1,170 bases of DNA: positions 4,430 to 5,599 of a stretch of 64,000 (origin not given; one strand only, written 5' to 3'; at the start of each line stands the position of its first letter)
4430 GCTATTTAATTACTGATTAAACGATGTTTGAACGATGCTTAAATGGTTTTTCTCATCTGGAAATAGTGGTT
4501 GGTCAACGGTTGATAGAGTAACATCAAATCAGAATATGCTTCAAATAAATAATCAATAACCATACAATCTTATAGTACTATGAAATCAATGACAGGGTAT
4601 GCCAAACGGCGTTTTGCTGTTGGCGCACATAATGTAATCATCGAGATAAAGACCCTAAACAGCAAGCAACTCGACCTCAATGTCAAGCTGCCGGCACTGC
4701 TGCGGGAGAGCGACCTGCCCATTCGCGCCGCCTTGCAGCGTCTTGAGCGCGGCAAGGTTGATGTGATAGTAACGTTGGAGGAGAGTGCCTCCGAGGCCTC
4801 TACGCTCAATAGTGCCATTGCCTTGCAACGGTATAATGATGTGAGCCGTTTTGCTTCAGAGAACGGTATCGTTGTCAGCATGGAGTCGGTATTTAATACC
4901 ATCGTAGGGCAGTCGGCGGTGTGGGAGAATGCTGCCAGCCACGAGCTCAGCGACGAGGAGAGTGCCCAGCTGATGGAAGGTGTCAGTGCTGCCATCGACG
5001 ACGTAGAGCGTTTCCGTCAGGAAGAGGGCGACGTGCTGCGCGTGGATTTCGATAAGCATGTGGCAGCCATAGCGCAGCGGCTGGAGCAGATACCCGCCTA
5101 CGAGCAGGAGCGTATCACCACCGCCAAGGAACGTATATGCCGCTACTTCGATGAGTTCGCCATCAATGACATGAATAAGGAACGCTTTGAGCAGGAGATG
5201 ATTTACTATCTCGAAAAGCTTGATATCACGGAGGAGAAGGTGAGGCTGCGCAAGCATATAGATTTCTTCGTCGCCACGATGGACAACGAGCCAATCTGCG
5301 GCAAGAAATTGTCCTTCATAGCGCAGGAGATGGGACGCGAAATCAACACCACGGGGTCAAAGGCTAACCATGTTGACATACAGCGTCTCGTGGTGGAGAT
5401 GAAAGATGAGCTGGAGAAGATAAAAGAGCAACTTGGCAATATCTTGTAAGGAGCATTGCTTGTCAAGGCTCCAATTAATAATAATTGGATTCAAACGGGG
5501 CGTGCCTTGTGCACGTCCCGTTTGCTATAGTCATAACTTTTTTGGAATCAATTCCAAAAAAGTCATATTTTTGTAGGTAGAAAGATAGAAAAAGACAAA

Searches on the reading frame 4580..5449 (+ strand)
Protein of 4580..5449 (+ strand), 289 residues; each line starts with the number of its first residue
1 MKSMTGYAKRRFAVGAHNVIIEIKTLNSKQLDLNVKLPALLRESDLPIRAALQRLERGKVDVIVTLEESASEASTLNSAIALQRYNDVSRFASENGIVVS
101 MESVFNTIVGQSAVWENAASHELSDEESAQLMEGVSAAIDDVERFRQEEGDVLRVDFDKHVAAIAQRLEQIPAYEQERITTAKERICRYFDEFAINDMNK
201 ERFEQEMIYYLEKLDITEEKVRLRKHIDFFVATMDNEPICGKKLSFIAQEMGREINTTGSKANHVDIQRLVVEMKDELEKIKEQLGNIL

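Call 61: search_protein_families(library=pfam, proteins=[window:4580-5449:+], max_evalue=0.0001)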
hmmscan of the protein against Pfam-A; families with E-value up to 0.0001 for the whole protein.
window:4580-5449:+ (289 aa): 2 families
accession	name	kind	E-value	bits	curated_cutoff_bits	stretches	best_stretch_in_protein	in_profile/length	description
PF08340.16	YicC-like_C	-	1.6e-35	122.3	27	1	174-288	4-119/120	Endoribonuclease YicC-like, C-terminal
PF03755.18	YicC-like_N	-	5e-28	98.9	25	1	1-154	1-155/156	Endoribonuclease YicC-like, N-terminal region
